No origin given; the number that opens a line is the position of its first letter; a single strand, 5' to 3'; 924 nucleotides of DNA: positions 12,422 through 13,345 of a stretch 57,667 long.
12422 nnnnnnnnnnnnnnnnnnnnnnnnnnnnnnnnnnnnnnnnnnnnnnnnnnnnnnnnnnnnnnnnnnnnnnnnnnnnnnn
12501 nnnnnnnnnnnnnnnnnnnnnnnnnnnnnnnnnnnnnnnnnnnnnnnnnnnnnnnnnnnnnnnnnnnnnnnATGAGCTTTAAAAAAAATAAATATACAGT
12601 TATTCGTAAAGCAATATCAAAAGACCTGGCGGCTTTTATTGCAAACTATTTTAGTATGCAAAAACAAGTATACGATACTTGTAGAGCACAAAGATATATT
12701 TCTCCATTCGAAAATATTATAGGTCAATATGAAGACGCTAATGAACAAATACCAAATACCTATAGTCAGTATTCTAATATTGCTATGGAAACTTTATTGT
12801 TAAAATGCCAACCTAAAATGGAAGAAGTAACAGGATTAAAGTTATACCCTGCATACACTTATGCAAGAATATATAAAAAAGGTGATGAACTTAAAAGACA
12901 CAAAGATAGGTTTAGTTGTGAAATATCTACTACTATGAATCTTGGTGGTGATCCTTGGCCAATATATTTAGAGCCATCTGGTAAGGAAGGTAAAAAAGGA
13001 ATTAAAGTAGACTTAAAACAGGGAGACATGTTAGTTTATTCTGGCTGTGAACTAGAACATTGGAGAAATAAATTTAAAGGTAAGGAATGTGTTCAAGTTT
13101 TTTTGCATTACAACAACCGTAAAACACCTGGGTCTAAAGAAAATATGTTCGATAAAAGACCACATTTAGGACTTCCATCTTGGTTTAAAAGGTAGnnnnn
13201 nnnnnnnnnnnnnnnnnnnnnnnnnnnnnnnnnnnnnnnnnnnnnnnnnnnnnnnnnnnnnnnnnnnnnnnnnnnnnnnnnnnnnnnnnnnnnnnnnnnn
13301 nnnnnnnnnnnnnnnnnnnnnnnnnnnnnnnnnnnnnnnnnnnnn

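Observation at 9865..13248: Tandem array of five (possibly six) 2OG-Fe(II) oxygenase-superfamily genes wedged into the tail module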

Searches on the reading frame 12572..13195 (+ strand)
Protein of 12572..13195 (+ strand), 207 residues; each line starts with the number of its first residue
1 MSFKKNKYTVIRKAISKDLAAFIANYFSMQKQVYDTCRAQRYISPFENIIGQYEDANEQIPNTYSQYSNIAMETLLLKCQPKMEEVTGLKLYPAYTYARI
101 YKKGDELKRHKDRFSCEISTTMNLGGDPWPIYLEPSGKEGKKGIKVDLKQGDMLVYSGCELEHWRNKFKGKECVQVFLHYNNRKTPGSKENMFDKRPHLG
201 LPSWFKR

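Call 3: search_protein_families(library=pfam, proteins=[window:12572-13195:+], max_evalue=1)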
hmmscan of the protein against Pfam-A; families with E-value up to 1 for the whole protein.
window:12572-13195:+ (207 aa): 1 family
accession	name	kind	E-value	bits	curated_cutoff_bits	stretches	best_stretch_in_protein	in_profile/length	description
PF13182.11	DUF4007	-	0.23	11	27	1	6-87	140-219/288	Protein of unknown function (DUF4007)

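Call 4: search_protein_families(library=phrogs, proteins=[window:12572-13195:+], max_evalue=0.01)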
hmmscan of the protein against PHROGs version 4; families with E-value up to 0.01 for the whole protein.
window:12572-13195:+ (207 aa): 2 families
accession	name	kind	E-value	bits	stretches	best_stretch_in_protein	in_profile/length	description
phrog_2954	-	moron, auxiliary metabolic gene and host takeover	6.5e-54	183.6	1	2-197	2-182/187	ferrochelatase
phrog_3531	-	moron, auxiliary metabolic gene and host takeover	6.3e-18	65.8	1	51-193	39-177/362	ferrochelatase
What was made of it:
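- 12572..13195 (+): 'F': core gene of an unannotated family labelled 'ferrochelatase' in databases. It is probably a double-stranded beta-helix (DSBH, the oxygenase fold) Fe(II)/2OG oxygenase that works with H. phrog_2954 E = 6.5e-54 (call 4).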

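Call 12: search_solved_structures(query=window:12572-13195:+, max_evalue=1, show_alignments=2)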
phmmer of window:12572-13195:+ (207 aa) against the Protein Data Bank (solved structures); distinct sequences matched with E-value up to 1: 0.

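Call 16: find_homologous_proteins(query=window:12572-13195:+, max_evalue=0.001)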
Query window:12572-13195:+ (207 aa): 8000 proteins with E <= 0.001 among 8000 candidates; the best 120 are listed.
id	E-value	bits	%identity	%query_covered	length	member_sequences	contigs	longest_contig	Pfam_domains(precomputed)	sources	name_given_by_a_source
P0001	3.7e-140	483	100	100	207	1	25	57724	-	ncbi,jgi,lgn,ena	jgi:hypothetical protein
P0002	7.3e-140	482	100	100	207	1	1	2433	-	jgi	jgi:hypothetical protein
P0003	5.0e-139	479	99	100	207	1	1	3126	-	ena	-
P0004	1.1e-135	468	96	100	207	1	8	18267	-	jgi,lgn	jgi:hypothetical protein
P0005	1.7e-134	464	96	100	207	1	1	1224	-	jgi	-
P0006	9.2e-132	455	94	100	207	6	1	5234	-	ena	-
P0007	9.8e-132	455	95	99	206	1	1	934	-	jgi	jgi:hypothetical protein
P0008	1.9e-131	454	94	99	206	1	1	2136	-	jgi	jgi:hypothetical protein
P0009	8.5e-131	452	93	100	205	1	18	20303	-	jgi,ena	-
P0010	1.3e-130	452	93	100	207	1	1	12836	-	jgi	jgi:hypothetical protein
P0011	2.1e-130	451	93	100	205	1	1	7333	-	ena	-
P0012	2.3e-130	451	92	100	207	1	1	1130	-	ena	-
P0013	3.3e-130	450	91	100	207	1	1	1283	-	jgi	-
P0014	5.4e-130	450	92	100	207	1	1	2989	-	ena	-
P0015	5.5e-130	449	92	100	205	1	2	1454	-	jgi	-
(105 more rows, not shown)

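Call 36: search_dna_similar(query=window:12572-13195:+, collection=phages, mode=protein, max_evalue=0.001, max_rows=60, rows=spread)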
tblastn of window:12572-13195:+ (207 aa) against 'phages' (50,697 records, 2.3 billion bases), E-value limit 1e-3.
Records with a match: 156; places in all: 160; records where one place covers at least 80% of the query: 23.
Best place of each record, by identity: 80-90% 2; 60-80% 1; <60% 153.
By first word of the organism name: Synechococcus 123; Cyanophage 22; Pelagibacter 5; Prochlorococcus 4; phage 1; Marine 1.
By host as written in the record: - 80; Synechococcus 14; Synechococcus sp. WH8102 12; Synechococcus sp. 10; Synechococcus sp. WH7803 9; Synechococcus sp. WH 7803 7; Candidatus Pelagibacter ubique HTCC1062 3; Synechococcus sp. WH8017 3; and 11 more.
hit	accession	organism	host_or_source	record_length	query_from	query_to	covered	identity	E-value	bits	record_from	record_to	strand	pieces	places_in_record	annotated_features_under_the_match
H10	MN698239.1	Pelagibacter phage HTVC023P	Candidatus Pelagibacter sp. HTCC1062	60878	3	207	99%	87.8%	3e-121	383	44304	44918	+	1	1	putative ferrochelatase | 2OG-Fe(II) oxygenase superfamily-like protein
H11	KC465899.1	Pelagibacter phage HTVC008M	Candidatus Pelagibacter ubique HTCC1062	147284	1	203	98%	44.8%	2e-54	192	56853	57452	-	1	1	putative ferrochelatase | 2OG-Fe(II) oxygenase superfamily like protein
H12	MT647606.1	Pelagibacter phage Mosig EXVC030M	Candidatus Pelagibacter ubique HTCC1062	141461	3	206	99%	41.4%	8e-45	164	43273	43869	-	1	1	putative ferrochelatase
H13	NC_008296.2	Synechococcus phage syn9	Synechococcus sp. WH 8012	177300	6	203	96%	36.7%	2e-21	97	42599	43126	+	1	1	ferrochelatase | DNA endonuclease V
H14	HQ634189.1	Synechococcus phage Syn30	Synechococcus sp. WH7803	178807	39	203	80%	40.4%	2e-25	108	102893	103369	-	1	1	hypothetical protein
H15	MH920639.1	Synechococcus phage S-P4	Synechococcus sp. WH 7803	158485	39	203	80%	39.8%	2e-25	108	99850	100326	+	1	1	ferrochetalase domain protein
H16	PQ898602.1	Synechococcus phage S-SCSM2R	Synechococcus sp. WH7803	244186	6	186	87%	36.1%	7e-24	103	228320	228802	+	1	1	2OG-Fe(II) oxygenase superfamily protein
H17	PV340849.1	Synechococcus phage Sf-CH1a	Synechococcus sp. WH8102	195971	1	195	94%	31.2%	9e-17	84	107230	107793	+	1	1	ferrochelatase | 2OG-Fe(II) oxygenase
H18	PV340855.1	Synechococcus phage Sf-FR1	Synechococcus sp. WH8102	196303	6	200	94%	30.3%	5e-18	87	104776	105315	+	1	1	ferrochelatase | DNA endonuclease V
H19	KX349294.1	Cyanophage S-RIM44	Synechococcus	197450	53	200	71%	39.3%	4e-22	99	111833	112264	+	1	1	hypothetical protein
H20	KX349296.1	Cyanophage S-RIM44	Synechococcus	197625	53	200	71%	39.3%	4e-22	99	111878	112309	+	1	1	hypothetical protein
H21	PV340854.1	Synechococcus phage Sf-FP1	Synechococcus sp. WH8102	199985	10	202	93%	28.7%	3e-19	91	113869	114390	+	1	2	oxoglutarate/iron-dependent dioxygenase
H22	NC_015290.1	Prochlorococcus phage P-SSM7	Prochlorococcus sp. NATL1A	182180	21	196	85%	31.1%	4e-15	79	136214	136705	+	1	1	ferrochelatase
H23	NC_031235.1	Cyanophage S-RIM32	Synechococcus sp.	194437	63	202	68%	38.3%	9e-22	98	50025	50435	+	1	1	ferrochelatase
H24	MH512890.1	Cyanophage S-TIM4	Synechococcus sp. WH8102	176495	51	180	63%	40.6%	2e-23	102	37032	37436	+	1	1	ORF_45: ferrochelatase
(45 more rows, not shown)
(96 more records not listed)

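Call 37: predict_structure(alignment_id=A1)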
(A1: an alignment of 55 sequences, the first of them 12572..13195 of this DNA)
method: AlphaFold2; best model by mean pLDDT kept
length: 207 residues; sequences in the alignment: 55
mean_pLDDT: 40.3   pTM: 0.39
mean pLDDT of the five models: 40.3, 37.8, 37.2, 35.6, 34.1
residues with pLDDT >= 90: 0; 70-90: 3; 50-70: 42; < 50: 162
segments of 3 or more residues with pLDDT < 50: 1-23, 46-68, 91-144, 148-207
pLDDT, mean of each block of 10 residues (from residue 1): 34 38 53 64 53 42 46 53 58 37 37 31 35 43 47 35 30 24 28 25 29
secondary structure, 60 per line:
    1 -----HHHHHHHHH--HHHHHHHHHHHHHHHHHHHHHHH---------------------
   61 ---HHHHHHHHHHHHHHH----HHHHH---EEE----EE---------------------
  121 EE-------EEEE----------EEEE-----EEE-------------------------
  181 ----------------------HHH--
elements in order: H6-14 H17-39 H64-78 H83-87 E91-93 E130-133 E144-147 E153-155

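Call 44: find_related_loci(query=A4, collection=viral_contigs, flank=10000)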
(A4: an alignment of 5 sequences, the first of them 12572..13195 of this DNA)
Query A4 (207 aa) in viral_contigs; peptide patterns used: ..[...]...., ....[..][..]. (x = any residue, [..] = any of these).
599 stretches matched a pattern (row limit reached: there are more); 590 encode a relative of the query (tblastn E <= 1e-3); the best 80 are kept; 80 distinct loci.
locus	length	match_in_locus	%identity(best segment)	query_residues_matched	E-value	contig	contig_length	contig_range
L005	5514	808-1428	100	1-207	3e-144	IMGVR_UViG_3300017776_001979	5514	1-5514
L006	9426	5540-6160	92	1-207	7e-133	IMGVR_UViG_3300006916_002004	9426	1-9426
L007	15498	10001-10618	90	2-207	6e-131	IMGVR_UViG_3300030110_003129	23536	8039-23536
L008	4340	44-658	91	3-207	2e-132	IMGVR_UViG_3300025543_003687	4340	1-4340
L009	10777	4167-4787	89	1-207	4e-130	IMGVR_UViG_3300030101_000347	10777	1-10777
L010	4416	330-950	89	1-207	2e-131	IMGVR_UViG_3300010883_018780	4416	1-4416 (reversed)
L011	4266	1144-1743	93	8-207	2e-131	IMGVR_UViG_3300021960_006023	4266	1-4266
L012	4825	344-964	90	1-207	1e-130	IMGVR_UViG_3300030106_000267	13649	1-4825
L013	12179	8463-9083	90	1-207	2e-129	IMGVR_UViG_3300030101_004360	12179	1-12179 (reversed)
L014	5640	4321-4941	89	1-207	9e-130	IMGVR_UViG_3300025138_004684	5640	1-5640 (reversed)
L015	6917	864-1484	89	1-207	5e-129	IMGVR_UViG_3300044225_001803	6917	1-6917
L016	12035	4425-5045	89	1-207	4e-129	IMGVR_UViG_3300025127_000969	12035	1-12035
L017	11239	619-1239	89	1-207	3e-129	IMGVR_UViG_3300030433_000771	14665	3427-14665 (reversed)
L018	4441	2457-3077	89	1-207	1e-130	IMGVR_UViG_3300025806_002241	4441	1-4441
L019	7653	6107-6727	88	1-207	1e-128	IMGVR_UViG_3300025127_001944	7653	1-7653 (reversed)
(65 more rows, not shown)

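Call 46: get_annotated_region(hit=H13, flank=6000)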
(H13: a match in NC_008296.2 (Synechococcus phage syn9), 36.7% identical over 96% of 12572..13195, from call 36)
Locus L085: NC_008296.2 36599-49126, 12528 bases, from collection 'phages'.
description: Synechococcus phage syn9, complete genome.
organism: Synechococcus phage syn9 (NCBI taxid 382359)
taxonomy: Viruses; Duplodnaviria; Heunggongvirae; Uroviricota; Caudoviricetes; Kyanoviridae; Ormenosvirus; Ormenosvirus syn9
host: Synechococcus sp. WH 8012; source: -; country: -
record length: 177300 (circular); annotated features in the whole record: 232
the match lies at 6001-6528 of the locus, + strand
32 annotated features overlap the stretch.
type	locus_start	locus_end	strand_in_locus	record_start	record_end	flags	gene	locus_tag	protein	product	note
CDS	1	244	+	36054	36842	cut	-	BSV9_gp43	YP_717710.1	gp43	-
CDS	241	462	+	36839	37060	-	-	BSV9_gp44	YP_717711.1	gp44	-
CDS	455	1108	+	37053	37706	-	-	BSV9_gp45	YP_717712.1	2OG-Fe(II) oxygenase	-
CDS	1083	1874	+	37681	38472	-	-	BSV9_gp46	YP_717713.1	minor coat protein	-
CDS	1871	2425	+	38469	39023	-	-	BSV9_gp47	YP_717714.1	gp47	-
CDS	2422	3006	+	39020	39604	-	-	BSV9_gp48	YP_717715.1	2OG-Fe(II) oxygenase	-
CDS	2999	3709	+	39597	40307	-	-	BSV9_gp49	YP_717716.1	gp49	-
CDS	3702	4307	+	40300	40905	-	-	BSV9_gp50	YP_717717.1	2OG-Fe(II) oxygenase superfamily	-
CDS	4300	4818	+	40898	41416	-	-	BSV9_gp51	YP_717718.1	DNA endonuclease V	-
CDS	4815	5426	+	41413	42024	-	-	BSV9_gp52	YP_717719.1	minor coat protein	-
CDS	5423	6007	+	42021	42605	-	-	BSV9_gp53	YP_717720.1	DNA endonuclease V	-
CDS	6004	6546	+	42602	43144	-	-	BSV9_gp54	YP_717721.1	ferrochelatase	-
CDS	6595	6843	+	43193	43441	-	-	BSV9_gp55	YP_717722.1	gp55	-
CDS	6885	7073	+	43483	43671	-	-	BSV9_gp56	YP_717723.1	gp56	-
CDS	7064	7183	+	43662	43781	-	-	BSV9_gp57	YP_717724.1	gp57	-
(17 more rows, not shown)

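Call 47: get_annotated_region(hit=H22, flank=6000)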
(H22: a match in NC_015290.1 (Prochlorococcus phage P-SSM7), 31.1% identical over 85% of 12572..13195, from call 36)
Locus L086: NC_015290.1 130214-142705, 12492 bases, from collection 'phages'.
description: Prochlorococcus phage P-SSM7, complete genome.
organism: Prochlorococcus phage P-SSM7 (NCBI taxid 445688)
taxonomy: Viruses; Duplodnaviria; Heunggongvirae; Uroviricota; Caudoviricetes; Kyanoviridae; Palaemonvirus; Palaemonvirus pssm7
host: Prochlorococcus sp. NATL1A; source: -; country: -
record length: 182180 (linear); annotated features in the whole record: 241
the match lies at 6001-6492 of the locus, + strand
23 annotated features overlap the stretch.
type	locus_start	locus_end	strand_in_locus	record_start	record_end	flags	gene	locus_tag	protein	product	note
CDS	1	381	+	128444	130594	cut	-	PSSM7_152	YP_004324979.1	peptidase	T4-LIKE GC: 146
CDS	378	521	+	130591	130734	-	-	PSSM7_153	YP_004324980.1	hypothetical protein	T4-LIKE GC: 650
CDS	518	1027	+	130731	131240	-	-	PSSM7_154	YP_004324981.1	DNA binding protein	T4-LIKE GC: 147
CDS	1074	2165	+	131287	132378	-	cobS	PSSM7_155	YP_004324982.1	porphyrin biosynthesis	T4-LIKE GC: 150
CDS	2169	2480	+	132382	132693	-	-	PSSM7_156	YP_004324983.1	hypothetical protein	T4-LIKE GC: 152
CDS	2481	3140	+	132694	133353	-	gp45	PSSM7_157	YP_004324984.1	DNA polymerase processivity factor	T4-LIKE GC: 153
CDS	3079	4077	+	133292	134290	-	gp44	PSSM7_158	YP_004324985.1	clamp loader of DNA polymerase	T4-LIKE GC: 157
CDS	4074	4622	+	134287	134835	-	-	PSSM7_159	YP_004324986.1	phosphoribosyl transferase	T4-LIKE GC: 40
CDS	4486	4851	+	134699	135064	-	-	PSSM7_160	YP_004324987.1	hypothetical protein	T4-LIKE GC: 284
CDS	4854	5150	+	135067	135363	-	-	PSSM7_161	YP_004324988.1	hypothetical protein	T4-LIKE GC: 712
CDS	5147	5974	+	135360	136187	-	dam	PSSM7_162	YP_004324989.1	DNA methyltransferase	T4-LIKE GC: 161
CDS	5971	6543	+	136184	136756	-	-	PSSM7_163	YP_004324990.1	ferrochelatase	T4-LIKE GC: 615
CDS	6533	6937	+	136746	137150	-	gp62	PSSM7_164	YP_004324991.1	clamp loader of DNA polymerase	T4-LIKE GC: 167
CDS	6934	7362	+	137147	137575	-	regA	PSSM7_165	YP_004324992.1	translation repressor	endoribonuclease; T4-LIKE GC: 168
CDS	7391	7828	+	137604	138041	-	-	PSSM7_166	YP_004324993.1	hypothetical protein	T4-LIKE GC: 218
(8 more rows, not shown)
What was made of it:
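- In P-SSM7 the F gene sits among replication genes (call 47).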

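Call 48: get_annotated_region(hit=H12, flank=6000)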
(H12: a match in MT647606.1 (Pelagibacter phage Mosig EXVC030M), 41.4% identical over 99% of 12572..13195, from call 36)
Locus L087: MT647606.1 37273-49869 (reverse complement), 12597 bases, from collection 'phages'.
description: Pelagibacter phage Mosig EXVC030M, complete genome.
organism: Pelagibacter phage Mosig EXVC030M (NCBI taxid 2759214)
taxonomy: Viruses; Duplodnaviria; Heunggongvirae; Uroviricota; Caudoviricetes; Kyanoviridae
host: Candidatus Pelagibacter ubique HTCC1062; source: oxygen minimum zone; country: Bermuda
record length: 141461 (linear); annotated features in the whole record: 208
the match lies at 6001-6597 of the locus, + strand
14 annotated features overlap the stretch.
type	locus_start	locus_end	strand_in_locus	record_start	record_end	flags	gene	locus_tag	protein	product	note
CDS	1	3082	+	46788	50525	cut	-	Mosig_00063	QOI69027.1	putative tail fiber protein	-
CDS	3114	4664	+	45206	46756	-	-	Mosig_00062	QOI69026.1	hypothetical protein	-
CDS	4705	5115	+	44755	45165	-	-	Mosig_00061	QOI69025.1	hypothetical protein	-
CDS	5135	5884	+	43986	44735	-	-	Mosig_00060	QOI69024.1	putative 2OG-Fe(II) oxygenase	-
CDS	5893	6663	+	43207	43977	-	-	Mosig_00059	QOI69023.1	putative ferrochelatase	-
CDS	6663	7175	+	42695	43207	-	-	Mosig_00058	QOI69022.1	putative DNA endonuclease V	-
CDS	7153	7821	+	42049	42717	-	-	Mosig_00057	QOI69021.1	putative 2OG-Fe(II) oxygenase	-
CDS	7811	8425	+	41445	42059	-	-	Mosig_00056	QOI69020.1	putative 2OG-Fe(II) oxygenase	-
CDS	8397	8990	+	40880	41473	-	-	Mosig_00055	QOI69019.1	putative 2OG-Fe(II) oxygenase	-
CDS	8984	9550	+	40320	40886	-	-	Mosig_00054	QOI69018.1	putative heme oxygenase protein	-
CDS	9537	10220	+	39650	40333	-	-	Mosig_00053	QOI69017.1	putative phycocyanobilin:ferredoxin oxidoreductase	-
CDS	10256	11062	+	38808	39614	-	-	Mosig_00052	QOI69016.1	putative neck protein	-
CDS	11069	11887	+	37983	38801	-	-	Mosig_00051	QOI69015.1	putative neck protein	putative T4 neck protein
CDS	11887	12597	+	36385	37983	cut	-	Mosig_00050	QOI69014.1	putative proximal tail sheath stabilization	-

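Call 54: find_related_loci(query=A5, collection=viral_contigs, flank=6000)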
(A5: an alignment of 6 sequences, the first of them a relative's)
Query A5 (180 aa) in viral_contigs; peptide patterns used: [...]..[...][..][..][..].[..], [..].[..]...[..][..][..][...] (x = any residue, [..] = any of these).
600 stretches matched a pattern (row limit reached: there are more); 593 encode a relative of the query (tblastn E <= 1e-3); the best 80 are kept; 80 distinct loci.
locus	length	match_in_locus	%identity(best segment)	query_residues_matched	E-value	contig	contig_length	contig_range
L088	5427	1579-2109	44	4-174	4e-41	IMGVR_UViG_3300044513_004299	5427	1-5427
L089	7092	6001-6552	40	3-172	1e-34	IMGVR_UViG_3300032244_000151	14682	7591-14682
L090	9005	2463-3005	36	4-171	2e-33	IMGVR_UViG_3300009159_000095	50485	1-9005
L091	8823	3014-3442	38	30-174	6e-29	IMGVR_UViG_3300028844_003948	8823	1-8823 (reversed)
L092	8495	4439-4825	43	42-174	4e-29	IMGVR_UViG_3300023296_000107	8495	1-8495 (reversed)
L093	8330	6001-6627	33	3-175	1e-28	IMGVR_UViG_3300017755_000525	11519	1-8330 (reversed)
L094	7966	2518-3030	36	3-174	2e-28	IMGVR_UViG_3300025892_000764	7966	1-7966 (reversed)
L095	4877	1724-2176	39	28-174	1e-27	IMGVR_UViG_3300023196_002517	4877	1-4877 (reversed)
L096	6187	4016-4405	40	42-174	2e-27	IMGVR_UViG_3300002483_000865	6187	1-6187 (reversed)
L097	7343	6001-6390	43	42-174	2e-27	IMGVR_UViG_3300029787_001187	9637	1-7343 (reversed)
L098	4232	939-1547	32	3-174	2e-27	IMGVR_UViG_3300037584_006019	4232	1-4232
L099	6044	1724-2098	43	43-170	2e-27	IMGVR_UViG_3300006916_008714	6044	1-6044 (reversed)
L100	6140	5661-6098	39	33-174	4e-27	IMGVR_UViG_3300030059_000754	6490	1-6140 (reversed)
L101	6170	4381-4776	42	43-177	7e-27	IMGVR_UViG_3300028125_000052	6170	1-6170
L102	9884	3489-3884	42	43-177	7e-27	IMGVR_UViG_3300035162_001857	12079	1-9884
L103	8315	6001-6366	42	48-171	3e-26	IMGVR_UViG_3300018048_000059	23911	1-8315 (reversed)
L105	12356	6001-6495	38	3-168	4e-26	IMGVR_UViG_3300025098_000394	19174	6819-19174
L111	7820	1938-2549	31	3-174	1e-25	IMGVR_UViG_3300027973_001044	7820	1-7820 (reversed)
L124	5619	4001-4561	35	1-175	3e-25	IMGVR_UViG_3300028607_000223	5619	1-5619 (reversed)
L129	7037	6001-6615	33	3-174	8e-25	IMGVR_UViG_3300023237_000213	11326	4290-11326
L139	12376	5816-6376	34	3-176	1e-24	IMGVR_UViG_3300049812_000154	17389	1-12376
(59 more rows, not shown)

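Call 60: search_solved_structures(query=A6, max_evalue=10, show_alignments=3)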
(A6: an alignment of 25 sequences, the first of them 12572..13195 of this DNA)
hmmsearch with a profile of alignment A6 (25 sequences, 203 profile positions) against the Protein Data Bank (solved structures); distinct sequences matched with E-value up to 10: 0.

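Call 61: search_protein_families(library=pfam, alignment_id=A6, max_evalue=0.1)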
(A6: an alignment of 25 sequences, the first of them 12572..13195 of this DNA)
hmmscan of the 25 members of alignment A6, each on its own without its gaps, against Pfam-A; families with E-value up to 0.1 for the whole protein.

A. member 1, window:12572-13195:+ (207 aa): 0 families

B. families by the number of members that match (of 25 scanned): 6 families
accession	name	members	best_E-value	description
PF20671.3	COG3_C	1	0.021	Conserved oligomeric Golgi complex subunit 3, C-terminal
PF00232.24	Glyco_hydro_1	1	0.04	Glycosyl hydrolase family 1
PF08916.16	Phe_ZIP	1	0.057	Phenylalanine zipper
PF01564.23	Spermine_synth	1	0.081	Spermine/spermidine synthase domain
PF10705.14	Ycf15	1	0.087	Chloroplast protein precursor Ycf15 putative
PF02668.22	TauD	1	0.094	Taurine catabolism dioxygenase TauD, TfdA family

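Call 64: fold_search(model_id=the predicted structure, library=pdb)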
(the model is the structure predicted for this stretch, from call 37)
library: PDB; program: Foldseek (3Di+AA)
matches with E <= 10: 8; with E <= 0.001: 0
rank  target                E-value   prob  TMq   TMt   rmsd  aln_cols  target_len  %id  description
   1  8eth_E                5.6e+00  0.01  0.10  0.11  20.1       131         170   14  Ytm1 associated 60S nascent ribosome State 1B (released 2022-11-30)
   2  5zhy_C                6.4e+00  0.02  0.13  0.25  16.0        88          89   16  Structural characterization of the HCoV-229E fusion core (released 2018-06-06)
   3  8g2z_1F               7.3e+00  0.01  0.11  0.15  27.1       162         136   12  48-nm doublet microtubule from Tetrahymena thermophila strain CU428 (released 2023-06-14)
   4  1tcm_A                8.8e+00  0.01  0.14  0.06  13.4       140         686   15  CYCLODEXTRIN GLYCOSYLTRANSFERASE W616A MUTANT FROM BACILLUS CIRCULANS STRAIN 251 (released 1997-04-21)
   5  8j3r_B                9.4e+00  0.02  0.12  0.07  11.7        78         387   10  Cryo-EM structure of the AsCas12f-HKRA-sgRNAS3-5v7-target DNA (released 2023-09-27)
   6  4v8p_BS               9.4e+00  0.01  0.09  0.13   8.8        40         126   18  T.thermophila 60S ribosomal subunit in complex with initiation factor 6. (released 2014-07-09)
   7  4adx_T                1.0e+01  0.01  0.10  0.15   9.2        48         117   17  The Cryo-EM Structure of the Archaeal 50S Ribosomal Subunit in Complex with Initiation Factor 6 (released 2012-02-08)
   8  5nod                  1.0e+01  0.00  0.06  0.11  11.6        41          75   24  PASTA subunit 4 of Streptococcus pneumoniae STKP crystallized with PEG and succinate (released 2017-11-08)
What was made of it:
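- On 2OG-Fe(II) oxygenase superfamily (DSBH fold): The Foldseek result was therefore meaningless (call 64).
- Tried and rejected: Foldseek on the 12572 model gave noise (call 64).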

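Call 65: search_protein_families(library=ncbifam, proteins=[window:12572-13195:+], max_evalue=0.1)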
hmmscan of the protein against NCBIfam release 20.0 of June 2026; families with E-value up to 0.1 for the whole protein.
window:12572-13195:+ (207 aa): 1 family
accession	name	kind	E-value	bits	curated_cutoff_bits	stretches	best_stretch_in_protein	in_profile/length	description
NF040637.1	CatA_like_2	equivalog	0.095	12.4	250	0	15-81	100-164/203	CatA-like O-acetyltransferase, family 2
